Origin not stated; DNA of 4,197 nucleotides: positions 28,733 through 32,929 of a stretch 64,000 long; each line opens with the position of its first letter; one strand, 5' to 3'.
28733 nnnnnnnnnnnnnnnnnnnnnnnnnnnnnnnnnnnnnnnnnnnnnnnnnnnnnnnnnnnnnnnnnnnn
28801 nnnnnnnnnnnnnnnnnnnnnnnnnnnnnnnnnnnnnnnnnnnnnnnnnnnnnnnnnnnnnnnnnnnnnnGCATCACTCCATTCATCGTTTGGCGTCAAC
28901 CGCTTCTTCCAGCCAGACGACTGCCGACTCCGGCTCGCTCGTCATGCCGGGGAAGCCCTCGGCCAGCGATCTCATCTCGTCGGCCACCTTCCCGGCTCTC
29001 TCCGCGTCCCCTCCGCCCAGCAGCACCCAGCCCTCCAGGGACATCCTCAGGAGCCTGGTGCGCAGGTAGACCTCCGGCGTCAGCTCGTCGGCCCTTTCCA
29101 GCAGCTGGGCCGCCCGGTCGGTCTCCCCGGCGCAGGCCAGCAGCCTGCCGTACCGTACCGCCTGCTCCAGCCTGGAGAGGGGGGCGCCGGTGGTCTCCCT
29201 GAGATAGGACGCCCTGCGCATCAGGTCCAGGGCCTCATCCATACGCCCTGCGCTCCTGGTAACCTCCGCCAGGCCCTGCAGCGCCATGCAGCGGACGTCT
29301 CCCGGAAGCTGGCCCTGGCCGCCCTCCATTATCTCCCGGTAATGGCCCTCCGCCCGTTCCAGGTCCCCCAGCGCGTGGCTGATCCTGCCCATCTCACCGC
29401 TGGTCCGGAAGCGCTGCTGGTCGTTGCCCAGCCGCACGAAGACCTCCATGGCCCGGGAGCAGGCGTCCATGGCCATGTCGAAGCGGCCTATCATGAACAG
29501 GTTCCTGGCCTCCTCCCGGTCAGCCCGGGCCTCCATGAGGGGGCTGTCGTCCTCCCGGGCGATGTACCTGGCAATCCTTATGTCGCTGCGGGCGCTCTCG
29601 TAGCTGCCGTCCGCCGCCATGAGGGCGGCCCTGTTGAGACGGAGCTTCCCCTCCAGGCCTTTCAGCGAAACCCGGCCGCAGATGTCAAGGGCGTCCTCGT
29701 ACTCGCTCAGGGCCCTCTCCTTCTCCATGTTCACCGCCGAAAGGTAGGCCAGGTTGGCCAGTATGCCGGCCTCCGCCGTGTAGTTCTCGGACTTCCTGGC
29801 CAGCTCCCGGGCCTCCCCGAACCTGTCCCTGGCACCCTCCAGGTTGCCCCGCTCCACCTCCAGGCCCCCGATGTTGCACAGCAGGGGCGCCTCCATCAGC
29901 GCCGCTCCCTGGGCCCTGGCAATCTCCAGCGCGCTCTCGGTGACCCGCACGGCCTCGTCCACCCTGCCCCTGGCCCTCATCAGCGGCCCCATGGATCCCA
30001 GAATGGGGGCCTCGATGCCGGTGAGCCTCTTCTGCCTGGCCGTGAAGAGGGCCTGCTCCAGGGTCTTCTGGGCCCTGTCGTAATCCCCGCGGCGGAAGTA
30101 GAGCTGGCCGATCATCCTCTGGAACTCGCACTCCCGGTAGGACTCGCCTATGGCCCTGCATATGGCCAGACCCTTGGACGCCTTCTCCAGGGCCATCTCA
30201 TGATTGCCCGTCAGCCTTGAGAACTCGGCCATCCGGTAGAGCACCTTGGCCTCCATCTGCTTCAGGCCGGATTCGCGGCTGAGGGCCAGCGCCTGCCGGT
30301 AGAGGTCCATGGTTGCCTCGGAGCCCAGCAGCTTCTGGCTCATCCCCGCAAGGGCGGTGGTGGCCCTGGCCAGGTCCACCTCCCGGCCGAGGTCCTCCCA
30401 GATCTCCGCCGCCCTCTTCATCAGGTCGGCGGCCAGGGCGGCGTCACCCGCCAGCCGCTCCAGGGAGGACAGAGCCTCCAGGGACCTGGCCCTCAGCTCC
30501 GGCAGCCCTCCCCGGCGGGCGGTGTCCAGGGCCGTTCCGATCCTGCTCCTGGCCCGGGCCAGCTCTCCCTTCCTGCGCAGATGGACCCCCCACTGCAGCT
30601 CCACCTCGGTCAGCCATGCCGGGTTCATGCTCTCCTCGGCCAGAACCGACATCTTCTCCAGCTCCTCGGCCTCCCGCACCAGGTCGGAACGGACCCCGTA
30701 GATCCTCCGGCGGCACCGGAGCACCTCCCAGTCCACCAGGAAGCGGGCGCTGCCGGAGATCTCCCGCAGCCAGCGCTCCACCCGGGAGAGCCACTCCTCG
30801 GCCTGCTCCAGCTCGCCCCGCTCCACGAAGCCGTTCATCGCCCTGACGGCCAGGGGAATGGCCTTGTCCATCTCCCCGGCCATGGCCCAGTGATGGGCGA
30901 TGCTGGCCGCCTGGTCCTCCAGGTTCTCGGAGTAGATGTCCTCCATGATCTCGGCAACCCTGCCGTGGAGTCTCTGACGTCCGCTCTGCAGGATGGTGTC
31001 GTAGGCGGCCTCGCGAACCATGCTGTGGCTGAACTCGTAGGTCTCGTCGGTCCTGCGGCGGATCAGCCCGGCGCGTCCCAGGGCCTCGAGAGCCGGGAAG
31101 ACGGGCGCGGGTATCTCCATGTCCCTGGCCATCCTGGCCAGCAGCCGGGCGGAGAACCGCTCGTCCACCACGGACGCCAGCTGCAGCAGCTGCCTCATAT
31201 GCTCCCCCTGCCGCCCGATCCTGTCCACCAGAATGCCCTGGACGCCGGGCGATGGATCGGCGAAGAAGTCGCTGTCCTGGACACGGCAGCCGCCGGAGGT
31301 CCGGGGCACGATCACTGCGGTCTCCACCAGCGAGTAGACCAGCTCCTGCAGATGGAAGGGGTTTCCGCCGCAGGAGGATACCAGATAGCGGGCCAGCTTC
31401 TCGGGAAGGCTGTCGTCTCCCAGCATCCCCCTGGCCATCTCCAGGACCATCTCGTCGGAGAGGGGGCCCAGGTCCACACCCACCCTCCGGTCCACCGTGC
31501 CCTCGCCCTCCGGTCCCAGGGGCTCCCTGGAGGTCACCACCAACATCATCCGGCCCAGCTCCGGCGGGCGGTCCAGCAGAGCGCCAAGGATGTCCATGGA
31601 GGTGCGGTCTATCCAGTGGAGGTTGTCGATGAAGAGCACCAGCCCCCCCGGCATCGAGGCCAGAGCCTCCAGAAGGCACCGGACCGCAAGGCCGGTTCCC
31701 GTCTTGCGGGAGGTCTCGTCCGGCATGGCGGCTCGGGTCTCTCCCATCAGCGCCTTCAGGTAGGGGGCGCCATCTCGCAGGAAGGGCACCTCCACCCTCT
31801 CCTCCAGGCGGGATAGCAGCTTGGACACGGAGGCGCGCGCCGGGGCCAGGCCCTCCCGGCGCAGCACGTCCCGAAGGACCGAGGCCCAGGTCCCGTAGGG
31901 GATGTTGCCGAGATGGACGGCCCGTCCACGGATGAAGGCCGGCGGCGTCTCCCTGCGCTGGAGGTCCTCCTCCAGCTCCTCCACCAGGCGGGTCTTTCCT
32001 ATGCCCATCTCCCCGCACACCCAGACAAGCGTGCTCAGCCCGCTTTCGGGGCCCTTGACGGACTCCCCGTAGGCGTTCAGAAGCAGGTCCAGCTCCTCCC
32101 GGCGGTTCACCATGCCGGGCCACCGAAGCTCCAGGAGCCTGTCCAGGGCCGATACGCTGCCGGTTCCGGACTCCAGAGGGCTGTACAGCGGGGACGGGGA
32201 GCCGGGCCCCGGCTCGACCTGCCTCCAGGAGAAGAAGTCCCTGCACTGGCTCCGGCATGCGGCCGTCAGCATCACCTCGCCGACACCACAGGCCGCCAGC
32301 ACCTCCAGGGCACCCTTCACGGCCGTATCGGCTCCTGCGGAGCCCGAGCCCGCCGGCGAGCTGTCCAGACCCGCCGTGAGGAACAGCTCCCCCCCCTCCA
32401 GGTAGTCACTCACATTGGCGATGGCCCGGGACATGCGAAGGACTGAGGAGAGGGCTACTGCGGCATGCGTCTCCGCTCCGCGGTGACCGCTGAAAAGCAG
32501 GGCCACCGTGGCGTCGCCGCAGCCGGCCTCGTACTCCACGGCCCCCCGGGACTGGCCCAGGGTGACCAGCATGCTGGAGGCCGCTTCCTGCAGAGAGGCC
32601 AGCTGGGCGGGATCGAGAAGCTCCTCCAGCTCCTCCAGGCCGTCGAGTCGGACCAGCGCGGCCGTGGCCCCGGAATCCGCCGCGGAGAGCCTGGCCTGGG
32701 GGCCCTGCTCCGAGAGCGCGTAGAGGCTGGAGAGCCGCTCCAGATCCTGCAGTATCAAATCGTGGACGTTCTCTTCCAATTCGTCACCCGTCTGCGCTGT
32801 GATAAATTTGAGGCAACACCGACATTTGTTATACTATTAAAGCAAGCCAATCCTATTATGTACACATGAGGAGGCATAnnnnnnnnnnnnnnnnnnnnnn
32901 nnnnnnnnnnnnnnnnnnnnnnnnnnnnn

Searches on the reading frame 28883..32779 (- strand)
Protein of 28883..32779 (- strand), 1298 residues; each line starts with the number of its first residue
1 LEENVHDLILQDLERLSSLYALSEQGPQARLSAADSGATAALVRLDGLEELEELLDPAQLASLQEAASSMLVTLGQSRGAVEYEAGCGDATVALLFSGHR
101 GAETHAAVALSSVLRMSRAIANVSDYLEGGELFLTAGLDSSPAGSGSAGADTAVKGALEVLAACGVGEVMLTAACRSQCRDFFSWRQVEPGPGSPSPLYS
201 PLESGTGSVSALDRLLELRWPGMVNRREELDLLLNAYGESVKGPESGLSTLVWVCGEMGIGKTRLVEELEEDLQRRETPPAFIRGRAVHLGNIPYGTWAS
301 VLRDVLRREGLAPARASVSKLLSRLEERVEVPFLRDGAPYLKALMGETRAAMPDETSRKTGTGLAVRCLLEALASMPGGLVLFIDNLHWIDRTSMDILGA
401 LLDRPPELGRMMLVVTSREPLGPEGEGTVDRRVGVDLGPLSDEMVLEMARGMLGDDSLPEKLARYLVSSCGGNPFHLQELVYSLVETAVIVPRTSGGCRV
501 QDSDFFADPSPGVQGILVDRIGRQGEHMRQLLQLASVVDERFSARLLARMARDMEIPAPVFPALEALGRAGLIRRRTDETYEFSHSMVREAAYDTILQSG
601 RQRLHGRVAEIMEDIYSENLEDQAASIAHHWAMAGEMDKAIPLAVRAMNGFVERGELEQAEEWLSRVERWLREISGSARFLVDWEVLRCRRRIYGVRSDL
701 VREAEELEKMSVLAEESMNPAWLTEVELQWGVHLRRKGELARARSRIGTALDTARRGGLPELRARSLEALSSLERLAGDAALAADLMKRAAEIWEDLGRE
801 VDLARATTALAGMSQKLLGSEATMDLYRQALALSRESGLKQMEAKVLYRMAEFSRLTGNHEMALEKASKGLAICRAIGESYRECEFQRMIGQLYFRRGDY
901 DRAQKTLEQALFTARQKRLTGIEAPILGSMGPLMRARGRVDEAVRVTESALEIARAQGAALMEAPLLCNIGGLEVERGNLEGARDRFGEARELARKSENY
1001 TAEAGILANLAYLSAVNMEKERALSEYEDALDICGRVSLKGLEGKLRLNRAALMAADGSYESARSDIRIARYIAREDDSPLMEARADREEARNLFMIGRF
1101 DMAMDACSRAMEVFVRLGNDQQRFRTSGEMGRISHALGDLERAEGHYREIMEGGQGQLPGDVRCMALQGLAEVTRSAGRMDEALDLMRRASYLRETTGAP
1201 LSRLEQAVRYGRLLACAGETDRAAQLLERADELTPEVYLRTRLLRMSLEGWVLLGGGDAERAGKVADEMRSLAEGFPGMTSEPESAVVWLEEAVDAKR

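Call 6: search_protein_families(library=pfam, proteins=[window:28883-32779:-], max_evalue=0.01)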
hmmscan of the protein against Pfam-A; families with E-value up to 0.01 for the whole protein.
window:28883-32779:- (1298 aa): 11 families
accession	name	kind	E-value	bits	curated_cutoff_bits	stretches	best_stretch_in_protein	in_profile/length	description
PF13424.12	TPR_12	-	1.3e-29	102.7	30.1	5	844-911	3-72/77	Tetratricopeptide repeat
PF17874.7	TPR_MalT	-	1.1e-22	81.2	45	2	1054-1288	50-285/336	MalT-like TPR region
PF13191.12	AAA_16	-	3.7e-22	80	32.6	1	225-413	4-166/167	AAA ATPase domain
PF13176.12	TPR_7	-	3.6e-10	39.5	27.9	0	890-917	5-31/36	Tetratricopeptide repeat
PF07719.23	TPR_2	-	4.6e-08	33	27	1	886-911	3-28/34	Tetratricopeptide repeat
PF00515.34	TPR_1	-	7.8e-08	32.3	27.8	0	890-911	7-28/34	Tetratricopeptide repeat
PF14938.12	SNAP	-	8.6e-07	29.1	25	0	937-1030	87-181/282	Soluble NSF attachment protein, SNAP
PF13401.12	AAA_22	-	6e-06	27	27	1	251-329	7-79/130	AAA domain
PF05729.18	NACHT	-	0.00029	21.2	26.7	1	251-452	2-163/167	NACHT domain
PF13181.12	TPR_8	-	0.00034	21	25.7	0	889-911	6-28/34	Tetratricopeptide repeat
PF25064.1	ARM_TT21_5th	-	0.00065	20.4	27.8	0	889-992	6-100/117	TT21 fifth ARM repeats domain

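Call 8: search_protein_families(library=ncbifam, proteins=[window:28883-32779:-], max_evalue=0.001)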
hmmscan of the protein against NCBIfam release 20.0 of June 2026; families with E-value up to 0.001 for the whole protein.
window:28883-32779:- (1298 aa): 9 families
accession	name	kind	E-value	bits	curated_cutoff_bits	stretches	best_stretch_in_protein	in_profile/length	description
TIGR03903.1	TOMM_kin_cyc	equivalog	3.5e-45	154.4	705.75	2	99-676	351-926/1267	TOMM system kinase/cyclase fusion protein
NF041717.1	HaaA_phane_TPR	equivalog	5.6e-20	71.1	1125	2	854-1007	722-875/882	cyclophane-containing RiPP biosynthesis TPR protein HaaT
NF053617.1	SARPRegAfsRStmc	equivalog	4.5e-19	67.9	1430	3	704-912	756-964/986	SARP-family global regulator AfsR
NF053720.1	NsdA_fam_reg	subfamily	2.4e-15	57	75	1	886-966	203-283/432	NsdA family TPR-like regulatory protein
NF053520.1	HK_Porph_FimS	equivalog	1e-12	47.2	600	1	823-1028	63-268/618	sensor histidine kinase FimS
NF002725.1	PRK02603.1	equivalog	4e-05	23.7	143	0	978-1036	49-104/173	photosystem I assembly protein Ycf3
NF053779.1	BT3442_fam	equivalog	4.3e-05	22.4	940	0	884-1015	102-233/563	BT3442 family protein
TIGR02521.1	type_IV_pilW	equivalog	0.00044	19.9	154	0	891-1059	38-191/234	type IV pilus biogenesis/stability protein PilW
NF052312.1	T9SS_PorW_SprE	equivalog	0.00048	18.9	250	0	833-918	279-362/716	type IX secretion system periplasmic lipoprotein PorW/SprE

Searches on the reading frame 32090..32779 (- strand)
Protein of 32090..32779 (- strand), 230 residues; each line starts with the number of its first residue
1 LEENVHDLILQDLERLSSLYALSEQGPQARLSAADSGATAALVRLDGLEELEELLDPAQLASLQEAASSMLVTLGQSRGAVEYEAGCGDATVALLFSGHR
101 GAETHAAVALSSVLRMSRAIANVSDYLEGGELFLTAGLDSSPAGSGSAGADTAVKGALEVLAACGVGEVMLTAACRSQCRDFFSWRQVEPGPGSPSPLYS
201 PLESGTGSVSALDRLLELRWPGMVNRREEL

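Call 64: search_protein_families(library=pfam, proteins=[window:32090-32779:-], max_evalue=1)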
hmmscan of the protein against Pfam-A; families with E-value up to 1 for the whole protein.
window:32090-32779:- (230 aa): 0 families
